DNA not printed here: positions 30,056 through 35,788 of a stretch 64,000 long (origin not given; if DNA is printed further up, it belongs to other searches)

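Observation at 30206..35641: Single 1811-aa exported protein combining three putative catalytic modules (GH106-like glycosidase - sulfatase - beta-propeller GH-like)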

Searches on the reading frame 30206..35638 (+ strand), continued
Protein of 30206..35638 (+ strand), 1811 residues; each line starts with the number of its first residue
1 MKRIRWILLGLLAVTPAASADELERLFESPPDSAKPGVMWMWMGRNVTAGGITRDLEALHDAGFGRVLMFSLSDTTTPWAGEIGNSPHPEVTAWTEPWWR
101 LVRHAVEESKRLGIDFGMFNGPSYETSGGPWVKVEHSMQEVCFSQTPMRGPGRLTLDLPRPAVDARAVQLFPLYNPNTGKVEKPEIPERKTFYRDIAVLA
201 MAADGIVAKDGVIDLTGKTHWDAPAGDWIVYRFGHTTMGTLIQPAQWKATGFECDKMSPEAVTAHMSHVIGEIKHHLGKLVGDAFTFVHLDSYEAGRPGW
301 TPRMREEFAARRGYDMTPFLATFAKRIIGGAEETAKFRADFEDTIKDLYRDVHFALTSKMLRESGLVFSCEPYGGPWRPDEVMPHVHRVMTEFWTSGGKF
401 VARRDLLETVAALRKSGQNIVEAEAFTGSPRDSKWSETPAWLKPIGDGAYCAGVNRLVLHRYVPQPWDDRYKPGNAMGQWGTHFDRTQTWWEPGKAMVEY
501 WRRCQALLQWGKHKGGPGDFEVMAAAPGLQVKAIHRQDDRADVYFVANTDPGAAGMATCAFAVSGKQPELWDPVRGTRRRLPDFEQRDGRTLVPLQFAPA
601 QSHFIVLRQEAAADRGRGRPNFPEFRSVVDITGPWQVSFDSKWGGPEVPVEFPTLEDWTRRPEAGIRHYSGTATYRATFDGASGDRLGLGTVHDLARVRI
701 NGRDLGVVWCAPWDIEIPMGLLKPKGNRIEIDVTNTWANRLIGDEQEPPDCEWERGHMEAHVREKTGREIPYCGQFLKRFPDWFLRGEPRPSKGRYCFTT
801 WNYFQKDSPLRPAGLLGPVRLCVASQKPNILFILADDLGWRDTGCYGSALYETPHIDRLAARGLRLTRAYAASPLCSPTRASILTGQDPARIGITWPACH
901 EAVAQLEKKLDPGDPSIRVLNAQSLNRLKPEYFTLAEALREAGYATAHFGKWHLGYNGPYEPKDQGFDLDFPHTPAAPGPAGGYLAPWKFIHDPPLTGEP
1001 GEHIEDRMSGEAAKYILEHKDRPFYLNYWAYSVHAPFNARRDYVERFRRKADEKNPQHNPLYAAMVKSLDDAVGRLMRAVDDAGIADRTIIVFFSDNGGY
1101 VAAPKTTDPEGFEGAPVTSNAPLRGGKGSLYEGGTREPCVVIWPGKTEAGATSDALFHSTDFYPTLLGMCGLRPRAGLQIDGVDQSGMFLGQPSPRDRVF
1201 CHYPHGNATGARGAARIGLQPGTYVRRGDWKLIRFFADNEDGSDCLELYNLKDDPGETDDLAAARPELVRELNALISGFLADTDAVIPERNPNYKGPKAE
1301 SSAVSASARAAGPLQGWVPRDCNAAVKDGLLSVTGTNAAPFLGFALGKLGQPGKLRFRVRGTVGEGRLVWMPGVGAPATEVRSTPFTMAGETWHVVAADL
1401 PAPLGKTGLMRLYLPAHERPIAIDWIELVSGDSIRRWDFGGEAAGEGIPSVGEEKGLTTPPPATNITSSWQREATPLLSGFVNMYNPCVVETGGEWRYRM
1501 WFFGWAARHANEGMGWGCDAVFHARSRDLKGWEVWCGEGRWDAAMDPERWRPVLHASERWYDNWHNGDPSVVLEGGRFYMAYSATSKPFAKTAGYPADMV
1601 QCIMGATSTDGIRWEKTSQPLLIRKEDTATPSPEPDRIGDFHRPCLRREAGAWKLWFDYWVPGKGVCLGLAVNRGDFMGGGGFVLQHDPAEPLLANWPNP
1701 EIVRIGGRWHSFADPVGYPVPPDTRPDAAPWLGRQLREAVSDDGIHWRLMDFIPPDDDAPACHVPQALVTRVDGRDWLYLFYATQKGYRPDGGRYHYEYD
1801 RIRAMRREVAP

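Call 86: search_protein_families(library=pfam, proteins=[L069:256-2187:+, L067:2205-5858:+, L067:7152-9068:+, L081:6729-9749:+, L064:7457-9319:-, L048:7310-8746:-, L067:9007-10518:+], max_evalue=0.001)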
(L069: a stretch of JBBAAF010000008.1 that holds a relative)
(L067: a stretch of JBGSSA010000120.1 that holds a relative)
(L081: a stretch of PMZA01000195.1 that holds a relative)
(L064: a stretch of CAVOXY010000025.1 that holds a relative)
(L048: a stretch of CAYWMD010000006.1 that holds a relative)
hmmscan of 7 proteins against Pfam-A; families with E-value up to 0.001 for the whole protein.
L069:256-2187:+ (644 aa): 0 families

L067:2205-5858:+ (1218 aa): 3 families
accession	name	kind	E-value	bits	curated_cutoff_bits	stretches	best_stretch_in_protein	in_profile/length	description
PF03422.21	CBM_6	-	3.1e-10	40.9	28.9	1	1018-1120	3-115/125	Carbohydrate binding module (family 6)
PF07691.17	PA14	-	2.2e-07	31.2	24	1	823-895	44-129/147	PA14 domain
PF18962.6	Por_Secre_tail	-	1.5e-06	28.8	27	1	1146-1210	2-72/75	Secretion system C-terminal sorting domain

L067:7152-9068:+ (639 aa): 2 families
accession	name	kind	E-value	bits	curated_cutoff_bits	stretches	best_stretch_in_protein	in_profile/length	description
PF07944.18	Beta-AFase-like_GH127_cat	-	2.7e-29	102.8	24.9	1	85-427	49-367/376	Beta-L-arabinofuranosidase, GH127 catalytic domain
PF20736.2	Glyco_hydro127M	-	2.6e-19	69.6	24.2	1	448-540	4-95/95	Beta-L-arabinofuranosidase, GH127 middle domain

L081:6729-9749:+ (1007 aa): 2 families
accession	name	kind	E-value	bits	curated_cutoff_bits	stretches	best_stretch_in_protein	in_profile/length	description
PF13385.13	Laminin_G_3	-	1.5e-19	71.1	27.6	1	81-228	3-150/151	Concanavalin A-like lectin/glucanases superfamily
PF14307.12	Glyco_tran_WbsX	-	1.9e-18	67.5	25.1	1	536-831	48-350/350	Glycosyltransferase WbsX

L064:7457-9319:- (621 aa): 16 families
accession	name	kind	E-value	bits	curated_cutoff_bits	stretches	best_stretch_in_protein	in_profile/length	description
PF00005.33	ABC_tran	-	6.7e-51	172.9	25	2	35-171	1-137/137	ABC transporter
PF13304.12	AAA_21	-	4.8e-19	70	27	2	135-198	230-299/304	AAA domain, putative AbiEii toxin, Type IV TA system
PF16326.10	ABC_tran_CTD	-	3e-17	63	32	1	551-619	2-69/69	ABC transporter C-terminal domain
PF12848.13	ABC_tran_Xtn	-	3.8e-11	43.4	25.9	1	210-287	1-80/85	ABC transporter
PF02463.25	SMC_N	-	2.5e-08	34.1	40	0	418-496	128-212/220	RecF/RecN/SMC N terminal domain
PF13191.12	AAA_16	-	1.2e-06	29.6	32.6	1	335-468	28-155/167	AAA ATPase domain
PF13476.12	AAA_23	-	1.8e-06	29.2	27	0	335-351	23-39/201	AAA domain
PF13555.12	AAA_29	-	1.1e-05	25.5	27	0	331-348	23-39/61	P-loop containing region of AAA domain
PF19993.5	DO-GTPase2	-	3.3e-05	24.1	27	0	334-351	3-20/226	Double-GTPase 2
PF13604.12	AAA_30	-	0.00016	21.9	27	0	331-388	17-75/191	AAA domain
PF01926.29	MMR_HSR1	-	0.00028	21.4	21.9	0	333-354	1-22/113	50S ribosome-binding GTPase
PF13401.12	AAA_22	-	0.00033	21.4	27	0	336-470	10-109/130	AAA domain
PF05729.18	NACHT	-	0.0004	20.7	26.7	0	48-66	3-21/167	NACHT domain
PF13175.12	AAA_15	-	0.00056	20.1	32.1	0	336-351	28-43/374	AAA ATPase domain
PF00004.35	AAA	-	0.00077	20.4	21.2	0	336-355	3-22/131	ATPase family associated with various cellular activities (AAA)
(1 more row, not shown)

L048:7310-8746:- (479 aa): 2 families
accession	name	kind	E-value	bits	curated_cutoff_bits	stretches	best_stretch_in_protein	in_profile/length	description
PF21252.2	Glyco_hydro_109_C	-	4.9e-51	173.1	27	1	216-376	1-179/187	Glycosyl hydrolase 109, C-terminal domain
PF01408.29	GFO_IDH_MocA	-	2e-09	38.6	24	1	80-204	2-117/120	Oxidoreductase family, NAD-binding Rossmann fold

L067:9007-10518:+ (504 aa): 1 family
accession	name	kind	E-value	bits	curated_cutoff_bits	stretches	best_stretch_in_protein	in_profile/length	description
PF00295.23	Glyco_hydro_28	-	1.4e-13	51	22.9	1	240-424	89-264/324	Glycosyl hydrolases family 28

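Call 88: find_encoding_contigs(protein=window:30206-35638:+, flank=1000, max_places=4)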
Protein window:30206-35638:+ (1811 aa): no gene with exactly this product is on record in the collection.
